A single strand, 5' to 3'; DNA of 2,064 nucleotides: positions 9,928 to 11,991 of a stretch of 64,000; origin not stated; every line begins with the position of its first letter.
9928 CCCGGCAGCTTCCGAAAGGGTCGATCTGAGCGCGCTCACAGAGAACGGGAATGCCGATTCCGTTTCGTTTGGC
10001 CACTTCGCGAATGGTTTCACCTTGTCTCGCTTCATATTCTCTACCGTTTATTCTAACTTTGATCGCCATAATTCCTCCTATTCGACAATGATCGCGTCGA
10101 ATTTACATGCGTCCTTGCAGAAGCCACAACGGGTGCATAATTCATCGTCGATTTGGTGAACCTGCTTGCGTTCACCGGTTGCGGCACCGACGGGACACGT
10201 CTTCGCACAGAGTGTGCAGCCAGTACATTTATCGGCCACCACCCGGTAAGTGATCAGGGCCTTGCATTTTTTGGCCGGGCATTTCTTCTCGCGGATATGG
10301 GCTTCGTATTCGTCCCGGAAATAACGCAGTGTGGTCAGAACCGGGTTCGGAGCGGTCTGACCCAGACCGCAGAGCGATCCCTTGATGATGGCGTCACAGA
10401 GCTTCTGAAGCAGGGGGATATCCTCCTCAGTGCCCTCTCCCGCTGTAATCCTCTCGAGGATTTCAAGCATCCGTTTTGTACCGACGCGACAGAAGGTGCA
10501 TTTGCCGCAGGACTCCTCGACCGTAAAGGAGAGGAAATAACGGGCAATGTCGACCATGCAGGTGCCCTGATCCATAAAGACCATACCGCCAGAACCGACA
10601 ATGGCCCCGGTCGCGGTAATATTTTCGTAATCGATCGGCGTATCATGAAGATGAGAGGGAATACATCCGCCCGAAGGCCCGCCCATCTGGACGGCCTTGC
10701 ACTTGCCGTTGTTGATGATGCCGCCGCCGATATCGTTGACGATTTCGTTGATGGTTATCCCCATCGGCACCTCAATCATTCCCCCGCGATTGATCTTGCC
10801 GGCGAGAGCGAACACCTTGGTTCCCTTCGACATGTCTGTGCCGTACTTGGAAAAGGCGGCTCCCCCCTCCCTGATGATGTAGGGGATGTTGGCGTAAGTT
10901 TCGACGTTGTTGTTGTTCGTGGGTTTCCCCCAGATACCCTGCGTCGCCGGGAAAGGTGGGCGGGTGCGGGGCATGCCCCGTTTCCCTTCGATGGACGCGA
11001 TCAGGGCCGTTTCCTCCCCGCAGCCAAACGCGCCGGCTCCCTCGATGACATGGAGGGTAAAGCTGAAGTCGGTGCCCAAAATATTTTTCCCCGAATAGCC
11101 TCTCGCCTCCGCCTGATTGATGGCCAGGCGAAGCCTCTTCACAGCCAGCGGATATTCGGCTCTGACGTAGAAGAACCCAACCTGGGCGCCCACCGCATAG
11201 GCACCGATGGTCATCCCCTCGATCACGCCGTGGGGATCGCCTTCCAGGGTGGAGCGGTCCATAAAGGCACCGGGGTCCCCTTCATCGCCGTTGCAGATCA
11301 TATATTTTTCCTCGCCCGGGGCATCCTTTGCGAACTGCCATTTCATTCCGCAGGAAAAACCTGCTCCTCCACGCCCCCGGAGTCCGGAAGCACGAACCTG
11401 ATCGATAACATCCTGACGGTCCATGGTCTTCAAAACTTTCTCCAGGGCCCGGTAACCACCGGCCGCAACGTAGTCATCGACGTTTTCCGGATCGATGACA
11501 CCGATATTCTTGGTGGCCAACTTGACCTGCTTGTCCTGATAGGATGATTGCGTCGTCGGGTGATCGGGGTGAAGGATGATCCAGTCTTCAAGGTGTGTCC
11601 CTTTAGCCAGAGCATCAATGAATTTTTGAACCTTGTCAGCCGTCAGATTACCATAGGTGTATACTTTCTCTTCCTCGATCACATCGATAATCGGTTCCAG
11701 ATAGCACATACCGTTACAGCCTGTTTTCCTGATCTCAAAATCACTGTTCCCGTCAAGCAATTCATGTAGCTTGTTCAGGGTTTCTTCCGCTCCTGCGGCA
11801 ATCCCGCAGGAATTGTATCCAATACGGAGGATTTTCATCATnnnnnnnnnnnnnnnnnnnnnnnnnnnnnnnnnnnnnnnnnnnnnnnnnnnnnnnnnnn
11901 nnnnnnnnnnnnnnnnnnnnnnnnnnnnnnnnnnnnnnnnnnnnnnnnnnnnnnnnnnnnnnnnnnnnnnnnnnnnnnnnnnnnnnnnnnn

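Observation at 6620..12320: NuoE-like, NuoF-like and a 1149-aa chimeric subunit: candidate Stn/Sfr-type flavin-based NAD(P)H/ferredoxin electron-bifurcating enzyme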

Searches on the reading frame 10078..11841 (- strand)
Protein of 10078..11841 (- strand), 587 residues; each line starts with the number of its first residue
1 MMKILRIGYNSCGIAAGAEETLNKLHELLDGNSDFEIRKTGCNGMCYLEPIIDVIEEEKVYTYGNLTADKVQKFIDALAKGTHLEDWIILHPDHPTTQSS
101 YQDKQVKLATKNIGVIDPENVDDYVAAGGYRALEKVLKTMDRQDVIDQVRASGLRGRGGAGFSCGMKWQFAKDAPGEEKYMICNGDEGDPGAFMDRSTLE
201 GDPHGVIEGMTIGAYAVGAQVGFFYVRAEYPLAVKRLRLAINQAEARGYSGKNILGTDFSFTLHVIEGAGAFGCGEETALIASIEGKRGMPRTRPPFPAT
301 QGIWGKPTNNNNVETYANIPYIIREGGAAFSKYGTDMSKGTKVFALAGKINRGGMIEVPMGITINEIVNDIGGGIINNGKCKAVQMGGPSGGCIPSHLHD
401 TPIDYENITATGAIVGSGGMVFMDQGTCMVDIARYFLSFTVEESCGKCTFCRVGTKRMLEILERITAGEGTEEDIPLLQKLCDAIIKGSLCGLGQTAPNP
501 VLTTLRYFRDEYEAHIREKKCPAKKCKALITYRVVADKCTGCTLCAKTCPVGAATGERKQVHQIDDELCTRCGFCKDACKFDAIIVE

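Call 3: search_protein_families(library=pfam, proteins=[window:10078-11841:-], max_evalue=0.01)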
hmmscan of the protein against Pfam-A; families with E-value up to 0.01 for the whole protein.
window:10078-11841:- (587 aa): 12 families
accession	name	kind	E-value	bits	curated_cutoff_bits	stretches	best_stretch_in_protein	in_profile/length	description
PF01512.22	Complex1_51K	-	1e-42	146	31.2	1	149-320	1-149/150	Nuo51 FMN-binding domain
PF10589.14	NADH_4Fe-4S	-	4.9e-35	119.7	23.5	1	431-515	1-85/85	NADH-ubiquinone oxidoreductase-F iron-sulfur binding region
PF00037.32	Fer4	-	1.5e-10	40.9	21.1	2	563-584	2-23/24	4Fe-4S binding domain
PF14697.11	Fer4_21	-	8.9e-08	32.6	35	2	534-584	3-57/59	4Fe-4S dicluster domain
PF12797.12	Fer4_2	-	1.3e-06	28.4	24.5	2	534-551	5-22/22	4Fe-4S binding domain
PF12838.12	Fer4_7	-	1.5e-06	29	27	1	538-583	1-52/52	4Fe-4S dicluster domain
PF12837.12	Fer4_6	-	7.6e-06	26.1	25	2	534-553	4-23/24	4Fe-4S binding domain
PF13237.11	Fer4_10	-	3.7e-05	24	25.5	1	534-579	4-52/53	4Fe-4S dicluster domain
PF13187.11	Fer4_9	-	6.8e-05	23.3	27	1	538-583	1-51/52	4Fe-4S dicluster domain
PF01257.25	2Fe-2S_thioredx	-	0.002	18.5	24.8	1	16-78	86-144/145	Thioredoxin-like [2Fe-2S] ferredoxin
PF22461.2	SLBB_2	-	0.0024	18.4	27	1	344-389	3-49/79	SLBB domain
PF10531.15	SLBB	-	0.0057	16.9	27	0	344-390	2-51/55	SLBB domain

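Call 4: search_protein_families(library=ncbifam, proteins=[window:10078-11841:-], max_evalue=0.01)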
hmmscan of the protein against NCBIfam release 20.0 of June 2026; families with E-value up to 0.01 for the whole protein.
window:10078-11841:- (587 aa): 43 families (the best 25 are shown)
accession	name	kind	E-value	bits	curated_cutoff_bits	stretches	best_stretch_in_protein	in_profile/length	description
TIGR01959.1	nuoF_fam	equivalog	1.8e-143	477.8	558.65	1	113-516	6-410/410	NADH-quinone oxidoreductase subunit NuoF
NF008436.0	PRK11278.1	equivalog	3.5e-108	362.4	749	1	118-526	24-436/448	NADH-quinone oxidoreductase subunit NuoF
NF010120.0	PRK13596.1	equivalog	2.4e-107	359.2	389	1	112-524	11-425/433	NADH-quinone oxidoreductase subunit NuoF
TIGR04481.1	PR_assoc_PrdC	equivalog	6.5e-11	41.7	490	1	137-393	68-287/425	proline reductase-associated electron transfer protein PrdC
NF005415.0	PRK06991.1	equivalog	1.7e-09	37.7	281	1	534-584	82-132/284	electron transport complex subunit RsxB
TIGR01944.1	rnfB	subfamily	1.8e-09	37.4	68.7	1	533-585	109-161/190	RnfABCDGE type electron transport complex subunit B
NF058577.1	FdxA_fam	equivalog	5.6e-09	36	65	1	534-583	4-52/52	4Fe-4S ferredoxin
NF003475.0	PRK05113.1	equivalog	7.5e-09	35.7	203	1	534-584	110-160/190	electron transport complex subunit RsxB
NF006446.0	PRK08764.1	equivalog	8.7e-09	35.4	220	1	534-585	83-134/139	Rnf electron transport complex subunit RnfB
NF003454.1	PRK05035.1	equivalog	2e-08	33.2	345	1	135-394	116-337/556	electron transport complex subunit RsxC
TIGR01945.1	rnfC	subfamily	1e-07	30.9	245.95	1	134-244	113-221/435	RnfABCDGE type electron transport complex subunit C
NF040770.1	hetero_SS_HdrA2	exception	3.9e-07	28.6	1100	1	530-586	570-625/777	CoB-CoM heterodisulfide reductase HdrA2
NF040864.1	HgcB_ferredoxin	equivalog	4.9e-07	29.5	99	1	528-587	5-64/93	mercury methylation ferredoxin HgcB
NF004541.0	PRK05888.2-2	equivalog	7.2e-07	29.2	217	1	533-584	57-111/168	NADH-quinone oxidoreductase subunit NuoI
TIGR04105.1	FeFe_hydrog_B1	subfamily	1.6e-06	27.1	450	1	530-585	104-160/462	monomeric [FeFe] hydrogenase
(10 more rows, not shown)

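Call 7: search_solved_structures(query=window:10078-11841:-, max_evalue=1e-30)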
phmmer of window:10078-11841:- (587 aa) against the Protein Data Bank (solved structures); distinct sequences matched with E-value up to 1e-30: 63 (the best 60 are shown).
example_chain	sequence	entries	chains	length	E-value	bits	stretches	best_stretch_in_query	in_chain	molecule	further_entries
8oh5_B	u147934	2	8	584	2.3e-248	828.9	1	5-587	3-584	NAD-reducing hydrogenase subunit HoxF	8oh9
9n5u_B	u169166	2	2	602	3.7e-248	828.2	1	3-585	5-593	NfnB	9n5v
9bov_B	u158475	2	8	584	3.5e-247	825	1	5-587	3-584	NADH dehydrogenase (Quinone)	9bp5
7t2r_B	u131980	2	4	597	1.1e-213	714.4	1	28-584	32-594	NiFe hydrogenase subunit B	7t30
7q4v_B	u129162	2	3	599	1.5e-210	704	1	26-584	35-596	Iron hydrogenase HydB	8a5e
8a6t_B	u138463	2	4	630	5.2e-204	682.4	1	22-584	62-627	Electron bifurcating hydrogenase subunit HydB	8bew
7q4w_B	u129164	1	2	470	1.8e-197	660.8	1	120-584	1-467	Iron hydrogenase HydB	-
7p5h_B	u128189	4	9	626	2.5e-178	597.6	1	34-584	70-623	Fe-hydrogenase, subunit beta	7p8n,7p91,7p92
9mqx_B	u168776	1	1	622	4.7e-167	560.4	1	4-584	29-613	NADH:ubiquinone oxidoreductase, NADH-binding (51 kD) subunit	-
6vw7_B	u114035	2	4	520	3.7e-124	418.7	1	9-512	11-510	NAD-dependent formate dehydrogenase beta subunit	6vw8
2fug_1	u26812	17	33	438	4.9e-115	388.6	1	119-521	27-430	NADH-quinone oxidoreductase chain 1 | NADH-QUINONE OXIDOREDUCTASE SUBUNIT 1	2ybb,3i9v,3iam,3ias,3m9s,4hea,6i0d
9wxb_C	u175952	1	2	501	3.6e-111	375.8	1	15-513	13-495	Formate dehydrogenase beta subunit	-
6tg9_B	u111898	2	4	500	2.1e-109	370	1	13-512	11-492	Formate dehydrogenase subunit beta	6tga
6hl2_B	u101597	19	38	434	2.8e-104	353.1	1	112-517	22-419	NADH-quinone oxidoreductase subunit F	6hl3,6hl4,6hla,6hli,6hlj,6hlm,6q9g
7q5y_C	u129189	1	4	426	3e-104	353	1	111-517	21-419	NADH-quinone oxidoreductase subunit F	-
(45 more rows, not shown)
